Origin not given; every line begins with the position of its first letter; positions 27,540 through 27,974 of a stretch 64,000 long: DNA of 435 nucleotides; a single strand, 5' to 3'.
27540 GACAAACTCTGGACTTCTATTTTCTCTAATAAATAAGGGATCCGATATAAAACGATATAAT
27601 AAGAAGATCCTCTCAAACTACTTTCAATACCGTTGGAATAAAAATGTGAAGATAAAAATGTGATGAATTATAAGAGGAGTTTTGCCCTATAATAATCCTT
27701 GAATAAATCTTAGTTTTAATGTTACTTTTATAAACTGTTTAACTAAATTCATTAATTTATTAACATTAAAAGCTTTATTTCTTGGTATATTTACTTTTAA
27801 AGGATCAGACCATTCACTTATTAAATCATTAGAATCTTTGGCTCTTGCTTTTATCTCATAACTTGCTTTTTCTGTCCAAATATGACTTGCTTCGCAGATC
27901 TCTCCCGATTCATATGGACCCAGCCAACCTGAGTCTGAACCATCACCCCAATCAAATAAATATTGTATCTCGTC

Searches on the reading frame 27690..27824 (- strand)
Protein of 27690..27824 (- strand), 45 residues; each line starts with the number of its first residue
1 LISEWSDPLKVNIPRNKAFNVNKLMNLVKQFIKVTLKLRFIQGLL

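Call 34: search_protein_families(library=ncbifam, proteins=[window:27690-27824:-], max_evalue=10)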
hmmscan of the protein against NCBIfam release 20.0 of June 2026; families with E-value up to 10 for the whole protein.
seq(45 aa): 1 family
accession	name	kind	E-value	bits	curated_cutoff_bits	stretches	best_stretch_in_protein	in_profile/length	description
TIGR02666.1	moaA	equivalog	0.075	12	284.05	1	7-42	156-191/336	GTP 3',8-cyclase MoaA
